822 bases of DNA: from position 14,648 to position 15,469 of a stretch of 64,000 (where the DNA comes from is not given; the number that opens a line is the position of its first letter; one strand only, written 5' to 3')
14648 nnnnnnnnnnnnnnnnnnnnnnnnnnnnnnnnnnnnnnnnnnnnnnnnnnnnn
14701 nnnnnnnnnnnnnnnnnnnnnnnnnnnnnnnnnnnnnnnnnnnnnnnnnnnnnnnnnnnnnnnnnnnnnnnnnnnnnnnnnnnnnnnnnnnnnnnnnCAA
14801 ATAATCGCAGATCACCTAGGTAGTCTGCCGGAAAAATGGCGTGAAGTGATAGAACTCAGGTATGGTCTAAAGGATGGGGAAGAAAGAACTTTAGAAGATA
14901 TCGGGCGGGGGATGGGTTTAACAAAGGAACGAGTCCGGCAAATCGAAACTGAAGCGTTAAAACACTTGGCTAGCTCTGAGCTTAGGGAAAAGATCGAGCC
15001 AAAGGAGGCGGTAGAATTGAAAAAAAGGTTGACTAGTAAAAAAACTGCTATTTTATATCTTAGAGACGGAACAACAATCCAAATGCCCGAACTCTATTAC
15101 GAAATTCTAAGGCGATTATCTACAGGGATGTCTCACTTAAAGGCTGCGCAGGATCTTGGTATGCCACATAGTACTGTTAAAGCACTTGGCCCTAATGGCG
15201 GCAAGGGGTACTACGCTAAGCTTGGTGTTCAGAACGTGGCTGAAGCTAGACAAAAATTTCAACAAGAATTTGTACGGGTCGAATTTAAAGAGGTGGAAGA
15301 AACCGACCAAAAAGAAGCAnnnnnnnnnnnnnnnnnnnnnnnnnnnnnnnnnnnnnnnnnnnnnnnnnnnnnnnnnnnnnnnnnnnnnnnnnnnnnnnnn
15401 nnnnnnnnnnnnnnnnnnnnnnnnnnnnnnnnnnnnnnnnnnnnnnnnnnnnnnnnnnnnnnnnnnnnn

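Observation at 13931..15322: Tandem second sigma-70 carrying an extra LuxR/GerE-type HTH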

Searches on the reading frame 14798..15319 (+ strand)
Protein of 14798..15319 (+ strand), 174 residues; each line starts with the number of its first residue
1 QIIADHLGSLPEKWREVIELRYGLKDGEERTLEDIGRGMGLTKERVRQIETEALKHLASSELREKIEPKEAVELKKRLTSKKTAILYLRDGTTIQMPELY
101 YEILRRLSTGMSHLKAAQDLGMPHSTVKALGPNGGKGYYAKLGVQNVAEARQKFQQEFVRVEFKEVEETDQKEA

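Call 30: find_homologous_proteins(query=A1, max_evalue=0.00001)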
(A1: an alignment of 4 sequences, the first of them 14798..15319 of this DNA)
Query A1 (4 sequences) (174 aa, profile of the alignment): 739 proteins with E <= 0.00001 among 4758 candidates; the best 120 are listed.
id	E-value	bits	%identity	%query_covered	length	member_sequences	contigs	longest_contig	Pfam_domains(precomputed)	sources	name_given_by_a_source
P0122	1.7e-19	88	74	27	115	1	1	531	PF04545.23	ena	-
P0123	1.7e-19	88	70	27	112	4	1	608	PF04545.23,PF04539.23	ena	-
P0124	6.9e-19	86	72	30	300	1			PF04545.23,PF04542.21,PF04539.23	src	-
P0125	7.9e-19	86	63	37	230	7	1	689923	PF04545.23,PF04542.21,PF04539.23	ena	-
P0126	1.1e-18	86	72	30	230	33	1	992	PF04545.23,PF04542.21,PF04539.23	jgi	jgi:RNA polymerase primary sigma factor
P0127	1.9e-18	85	68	27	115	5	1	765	PF04545.23,PF04539.23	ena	-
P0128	2.0e-18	85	74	27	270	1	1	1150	PF04545.23,PF00140.26,PF04542.21,PF04539.23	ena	-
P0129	3.0e-18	84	64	33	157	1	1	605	PF04545.23,PF04539.23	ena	-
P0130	5.5e-18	83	72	27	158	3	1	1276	PF04545.23,PF04539.23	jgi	-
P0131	6.8e-18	83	70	27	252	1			PF04545.23,PF00140.26,PF04539.23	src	-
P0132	7.1e-18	83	73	25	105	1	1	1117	PF04545.23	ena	-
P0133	9.0e-18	83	73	25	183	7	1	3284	PF04545.23,PF04539.23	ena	-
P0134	1.1e-17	82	70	29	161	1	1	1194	PF14375.12,PF04545.23,PF04539.23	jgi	jgi:RNA polymerase sigma factor (sigma-70 family)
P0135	1.3e-17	82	66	33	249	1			PF04545.23,PF04542.21,PF04539.23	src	-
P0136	1.4e-17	82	70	27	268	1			PF04545.23,PF00140.26,PF03979.20,PF04539.23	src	-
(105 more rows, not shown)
